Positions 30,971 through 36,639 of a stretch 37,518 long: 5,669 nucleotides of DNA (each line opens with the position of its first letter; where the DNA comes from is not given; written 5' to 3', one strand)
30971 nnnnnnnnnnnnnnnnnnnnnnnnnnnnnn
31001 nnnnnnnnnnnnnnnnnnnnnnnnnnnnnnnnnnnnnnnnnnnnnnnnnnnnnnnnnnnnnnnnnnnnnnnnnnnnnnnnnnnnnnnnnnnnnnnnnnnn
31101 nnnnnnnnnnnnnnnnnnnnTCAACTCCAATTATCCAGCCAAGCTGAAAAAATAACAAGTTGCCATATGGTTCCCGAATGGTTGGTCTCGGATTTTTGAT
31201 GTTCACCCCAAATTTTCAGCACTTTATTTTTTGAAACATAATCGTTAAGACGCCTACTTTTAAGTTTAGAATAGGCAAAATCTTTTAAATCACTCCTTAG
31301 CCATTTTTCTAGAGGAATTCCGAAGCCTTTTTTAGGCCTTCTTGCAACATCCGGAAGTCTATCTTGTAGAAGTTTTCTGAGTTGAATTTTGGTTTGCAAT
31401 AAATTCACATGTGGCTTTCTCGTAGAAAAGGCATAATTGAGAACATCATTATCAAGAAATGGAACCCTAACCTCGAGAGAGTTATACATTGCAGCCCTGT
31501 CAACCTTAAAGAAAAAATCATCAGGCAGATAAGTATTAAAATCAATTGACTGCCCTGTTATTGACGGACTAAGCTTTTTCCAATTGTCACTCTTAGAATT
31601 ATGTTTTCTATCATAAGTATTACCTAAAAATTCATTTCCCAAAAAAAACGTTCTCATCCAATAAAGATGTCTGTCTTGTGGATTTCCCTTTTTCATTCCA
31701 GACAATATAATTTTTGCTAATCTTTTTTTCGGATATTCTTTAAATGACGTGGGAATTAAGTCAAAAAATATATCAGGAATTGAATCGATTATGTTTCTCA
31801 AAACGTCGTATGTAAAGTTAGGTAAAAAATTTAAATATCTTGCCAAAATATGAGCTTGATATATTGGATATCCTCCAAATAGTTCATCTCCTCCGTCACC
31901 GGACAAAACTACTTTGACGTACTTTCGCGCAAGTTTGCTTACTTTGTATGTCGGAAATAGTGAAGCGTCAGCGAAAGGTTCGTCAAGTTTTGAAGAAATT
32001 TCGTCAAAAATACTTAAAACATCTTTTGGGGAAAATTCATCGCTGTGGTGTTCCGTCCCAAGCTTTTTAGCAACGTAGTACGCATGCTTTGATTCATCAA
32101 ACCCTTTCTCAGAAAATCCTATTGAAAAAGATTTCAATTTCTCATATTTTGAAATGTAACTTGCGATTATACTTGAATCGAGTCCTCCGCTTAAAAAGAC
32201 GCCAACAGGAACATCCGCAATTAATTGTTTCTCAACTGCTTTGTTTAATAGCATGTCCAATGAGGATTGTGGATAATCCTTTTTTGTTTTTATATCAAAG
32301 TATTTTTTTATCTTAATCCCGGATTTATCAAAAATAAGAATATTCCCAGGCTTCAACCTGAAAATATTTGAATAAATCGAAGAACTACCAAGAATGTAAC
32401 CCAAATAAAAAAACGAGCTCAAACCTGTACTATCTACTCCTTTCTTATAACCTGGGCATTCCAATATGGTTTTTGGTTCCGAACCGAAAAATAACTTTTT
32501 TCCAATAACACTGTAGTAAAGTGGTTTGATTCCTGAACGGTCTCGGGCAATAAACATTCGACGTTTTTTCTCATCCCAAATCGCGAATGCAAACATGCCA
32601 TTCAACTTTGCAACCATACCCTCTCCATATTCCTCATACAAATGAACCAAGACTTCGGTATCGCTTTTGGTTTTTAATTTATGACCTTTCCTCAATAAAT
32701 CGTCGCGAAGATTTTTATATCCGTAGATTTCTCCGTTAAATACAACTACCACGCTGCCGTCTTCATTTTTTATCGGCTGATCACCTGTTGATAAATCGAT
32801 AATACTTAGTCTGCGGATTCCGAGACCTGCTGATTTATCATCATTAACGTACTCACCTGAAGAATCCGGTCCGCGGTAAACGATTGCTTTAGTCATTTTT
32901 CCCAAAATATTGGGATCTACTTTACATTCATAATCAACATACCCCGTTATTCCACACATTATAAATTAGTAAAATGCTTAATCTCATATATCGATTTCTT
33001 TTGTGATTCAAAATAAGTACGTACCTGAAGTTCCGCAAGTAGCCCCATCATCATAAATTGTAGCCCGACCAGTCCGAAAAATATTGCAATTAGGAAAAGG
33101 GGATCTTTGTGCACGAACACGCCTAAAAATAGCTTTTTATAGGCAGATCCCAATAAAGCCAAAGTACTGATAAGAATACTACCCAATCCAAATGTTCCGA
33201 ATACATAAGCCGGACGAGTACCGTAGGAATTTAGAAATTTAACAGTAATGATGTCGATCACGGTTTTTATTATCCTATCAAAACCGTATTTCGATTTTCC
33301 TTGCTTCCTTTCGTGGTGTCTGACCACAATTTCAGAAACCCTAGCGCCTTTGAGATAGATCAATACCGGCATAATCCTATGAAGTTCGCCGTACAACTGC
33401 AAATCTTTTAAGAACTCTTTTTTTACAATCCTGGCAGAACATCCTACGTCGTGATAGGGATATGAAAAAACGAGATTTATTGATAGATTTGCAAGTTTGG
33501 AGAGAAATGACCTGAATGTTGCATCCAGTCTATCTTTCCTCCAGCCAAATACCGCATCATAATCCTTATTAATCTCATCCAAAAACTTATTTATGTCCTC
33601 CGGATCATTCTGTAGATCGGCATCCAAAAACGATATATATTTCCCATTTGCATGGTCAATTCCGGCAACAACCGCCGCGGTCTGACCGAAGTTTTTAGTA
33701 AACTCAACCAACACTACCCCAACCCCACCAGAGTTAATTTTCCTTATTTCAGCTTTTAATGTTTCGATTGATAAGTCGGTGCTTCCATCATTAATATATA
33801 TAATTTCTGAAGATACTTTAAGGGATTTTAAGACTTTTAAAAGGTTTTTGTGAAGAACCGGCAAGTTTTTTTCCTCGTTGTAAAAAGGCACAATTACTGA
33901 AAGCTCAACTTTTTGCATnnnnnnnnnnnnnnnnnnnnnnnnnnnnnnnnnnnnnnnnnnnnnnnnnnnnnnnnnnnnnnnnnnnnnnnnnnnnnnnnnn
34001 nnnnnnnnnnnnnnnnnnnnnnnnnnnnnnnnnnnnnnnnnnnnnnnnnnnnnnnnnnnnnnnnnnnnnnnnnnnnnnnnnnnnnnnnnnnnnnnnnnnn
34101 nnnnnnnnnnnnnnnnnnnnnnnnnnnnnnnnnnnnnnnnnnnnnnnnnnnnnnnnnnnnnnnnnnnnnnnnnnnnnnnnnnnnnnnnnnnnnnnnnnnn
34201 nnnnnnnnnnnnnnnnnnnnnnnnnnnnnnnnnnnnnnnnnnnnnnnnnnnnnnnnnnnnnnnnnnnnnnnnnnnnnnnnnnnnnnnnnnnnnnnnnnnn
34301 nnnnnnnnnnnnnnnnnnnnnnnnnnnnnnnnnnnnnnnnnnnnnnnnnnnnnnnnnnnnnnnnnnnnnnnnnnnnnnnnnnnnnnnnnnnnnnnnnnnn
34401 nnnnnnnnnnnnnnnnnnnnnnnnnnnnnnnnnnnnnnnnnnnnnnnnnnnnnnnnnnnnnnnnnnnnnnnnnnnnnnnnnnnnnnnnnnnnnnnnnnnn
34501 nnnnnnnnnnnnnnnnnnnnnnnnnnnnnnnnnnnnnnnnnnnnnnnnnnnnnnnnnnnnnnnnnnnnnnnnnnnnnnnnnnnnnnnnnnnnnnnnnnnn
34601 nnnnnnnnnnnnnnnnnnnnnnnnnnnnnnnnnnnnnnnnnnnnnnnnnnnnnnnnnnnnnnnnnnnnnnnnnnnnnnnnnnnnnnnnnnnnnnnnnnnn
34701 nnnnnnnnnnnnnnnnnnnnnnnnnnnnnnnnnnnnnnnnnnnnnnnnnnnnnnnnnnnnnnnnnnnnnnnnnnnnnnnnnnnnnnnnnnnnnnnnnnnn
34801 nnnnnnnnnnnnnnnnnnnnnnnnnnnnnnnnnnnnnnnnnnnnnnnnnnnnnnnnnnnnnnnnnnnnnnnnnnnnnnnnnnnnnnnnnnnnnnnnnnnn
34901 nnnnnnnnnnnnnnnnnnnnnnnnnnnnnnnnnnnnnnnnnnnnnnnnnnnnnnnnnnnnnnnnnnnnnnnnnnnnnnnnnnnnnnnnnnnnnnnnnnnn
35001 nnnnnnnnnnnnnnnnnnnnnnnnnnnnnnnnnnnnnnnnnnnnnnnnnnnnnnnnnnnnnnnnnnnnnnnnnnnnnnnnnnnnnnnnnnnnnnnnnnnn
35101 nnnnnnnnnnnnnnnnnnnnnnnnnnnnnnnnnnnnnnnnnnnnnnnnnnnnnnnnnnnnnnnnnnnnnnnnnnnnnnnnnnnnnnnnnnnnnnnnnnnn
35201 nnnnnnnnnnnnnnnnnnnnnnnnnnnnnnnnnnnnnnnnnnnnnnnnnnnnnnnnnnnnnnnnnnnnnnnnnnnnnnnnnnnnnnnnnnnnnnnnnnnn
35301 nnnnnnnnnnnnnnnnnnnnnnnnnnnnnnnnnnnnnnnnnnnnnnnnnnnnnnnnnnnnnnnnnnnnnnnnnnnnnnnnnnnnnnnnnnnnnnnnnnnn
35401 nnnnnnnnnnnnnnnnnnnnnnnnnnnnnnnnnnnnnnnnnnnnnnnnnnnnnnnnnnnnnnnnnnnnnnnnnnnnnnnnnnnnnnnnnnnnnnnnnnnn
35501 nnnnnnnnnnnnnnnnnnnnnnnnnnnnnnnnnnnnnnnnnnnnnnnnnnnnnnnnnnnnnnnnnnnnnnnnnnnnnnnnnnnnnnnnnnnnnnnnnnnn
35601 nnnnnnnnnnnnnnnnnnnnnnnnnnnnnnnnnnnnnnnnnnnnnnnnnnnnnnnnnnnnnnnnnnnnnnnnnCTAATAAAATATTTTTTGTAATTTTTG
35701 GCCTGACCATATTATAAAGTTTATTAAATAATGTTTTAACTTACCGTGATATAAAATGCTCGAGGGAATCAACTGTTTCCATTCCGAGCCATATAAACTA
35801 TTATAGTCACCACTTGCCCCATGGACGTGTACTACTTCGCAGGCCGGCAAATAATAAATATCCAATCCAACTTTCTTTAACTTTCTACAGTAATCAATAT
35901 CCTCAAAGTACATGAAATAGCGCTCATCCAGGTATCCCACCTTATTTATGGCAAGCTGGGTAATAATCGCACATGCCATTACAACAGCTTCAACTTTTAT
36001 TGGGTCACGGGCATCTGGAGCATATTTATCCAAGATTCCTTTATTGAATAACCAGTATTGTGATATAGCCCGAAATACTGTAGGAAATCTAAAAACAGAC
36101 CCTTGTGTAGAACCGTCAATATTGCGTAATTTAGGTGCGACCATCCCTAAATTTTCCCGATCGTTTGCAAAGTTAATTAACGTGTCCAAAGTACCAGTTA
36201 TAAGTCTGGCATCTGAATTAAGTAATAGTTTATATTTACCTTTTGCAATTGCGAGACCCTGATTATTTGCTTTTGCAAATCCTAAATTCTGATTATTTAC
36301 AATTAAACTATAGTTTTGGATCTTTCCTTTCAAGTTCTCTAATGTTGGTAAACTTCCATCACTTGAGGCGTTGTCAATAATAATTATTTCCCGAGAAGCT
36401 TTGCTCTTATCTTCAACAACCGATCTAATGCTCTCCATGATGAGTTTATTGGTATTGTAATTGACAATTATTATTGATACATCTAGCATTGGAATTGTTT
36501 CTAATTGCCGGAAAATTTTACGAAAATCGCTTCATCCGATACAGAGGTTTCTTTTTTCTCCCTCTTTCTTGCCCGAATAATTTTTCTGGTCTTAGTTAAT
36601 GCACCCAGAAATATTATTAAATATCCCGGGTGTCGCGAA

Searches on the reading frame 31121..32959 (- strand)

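Call 13: search_protein_families(library=pfam, proteins=[window:31121-32959:-], max_evalue=0.01)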
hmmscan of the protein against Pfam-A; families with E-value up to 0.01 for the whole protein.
window:31121-32959:- (612 aa): 5 families
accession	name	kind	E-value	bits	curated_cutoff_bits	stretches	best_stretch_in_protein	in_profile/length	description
PF00733.27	Asn_synthase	-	3.4e-85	287.2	21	1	234-608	2-353/354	Asparagine synthase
PF13537.11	GATase_7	-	1.8e-46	157.6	25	1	49-166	2-122/123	Glutamine amidotransferase domain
PF13522.11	GATase_6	-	5.4e-41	140.1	27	1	32-161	2-130/130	Glutamine amidotransferase domain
PF12481.13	DUF3700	-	5e-05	23.3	27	1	114-154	124-164/228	Aluminium induced protein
PF02540.23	NAD_synthase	-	0.0081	15.7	21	0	236-364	7-137/242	NAD synthase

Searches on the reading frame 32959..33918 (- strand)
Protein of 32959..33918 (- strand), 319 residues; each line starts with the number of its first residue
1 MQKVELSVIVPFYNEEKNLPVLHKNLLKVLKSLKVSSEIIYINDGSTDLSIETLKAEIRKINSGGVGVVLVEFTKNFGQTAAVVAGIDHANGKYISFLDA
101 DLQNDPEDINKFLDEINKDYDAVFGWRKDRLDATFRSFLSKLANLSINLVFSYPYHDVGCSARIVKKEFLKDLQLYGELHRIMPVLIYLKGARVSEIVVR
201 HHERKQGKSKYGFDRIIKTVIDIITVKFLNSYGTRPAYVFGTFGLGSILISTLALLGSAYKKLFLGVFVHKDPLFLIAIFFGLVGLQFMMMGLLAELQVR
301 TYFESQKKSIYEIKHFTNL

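Call 57: search_protein_families(library=pfam, proteins=[window:32959-33918:-], max_evalue=0.001)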
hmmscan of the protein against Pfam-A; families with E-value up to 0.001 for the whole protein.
window:32959-33918:- (319 aa): 2 families
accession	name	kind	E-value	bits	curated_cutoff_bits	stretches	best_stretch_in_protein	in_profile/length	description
PF00535.33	Glycos_transf_2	-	5.6e-28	98.4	23.3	1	7-172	1-166/168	Glycosyl transferase family 2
PF10111.15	Glyco_tranf_2_2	-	3.7e-09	36.9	27.3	1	7-114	1-104/276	Glycosyltransferase like family 2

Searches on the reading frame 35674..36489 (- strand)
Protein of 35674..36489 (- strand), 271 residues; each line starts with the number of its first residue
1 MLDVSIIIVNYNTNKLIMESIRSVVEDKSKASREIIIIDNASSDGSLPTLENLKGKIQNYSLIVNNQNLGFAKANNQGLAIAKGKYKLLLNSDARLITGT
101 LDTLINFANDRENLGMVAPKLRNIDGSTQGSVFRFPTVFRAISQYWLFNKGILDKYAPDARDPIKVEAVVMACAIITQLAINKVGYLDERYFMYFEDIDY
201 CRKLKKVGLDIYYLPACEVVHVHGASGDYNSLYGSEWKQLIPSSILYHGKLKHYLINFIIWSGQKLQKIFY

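Call 57: search_protein_families(library=pfam, proteins=[window:35674-36489:-], max_evalue=0.001)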
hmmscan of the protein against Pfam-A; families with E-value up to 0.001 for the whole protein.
window:35674-36489:- (271 aa): 3 families
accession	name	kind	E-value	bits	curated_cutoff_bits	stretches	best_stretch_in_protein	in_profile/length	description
PF00535.33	Glycos_transf_2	-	1.2e-19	71.3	23.3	1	5-117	1-112/168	Glycosyl transferase family 2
PF13641.12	Glyco_tranf_2_3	-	2.7e-09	37.8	27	1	4-226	3-216/230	Glycosyltransferase like family 2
PF10111.15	Glyco_tranf_2_2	-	0.00044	20.2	27.3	1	6-97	2-95/276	Glycosyltransferase like family 2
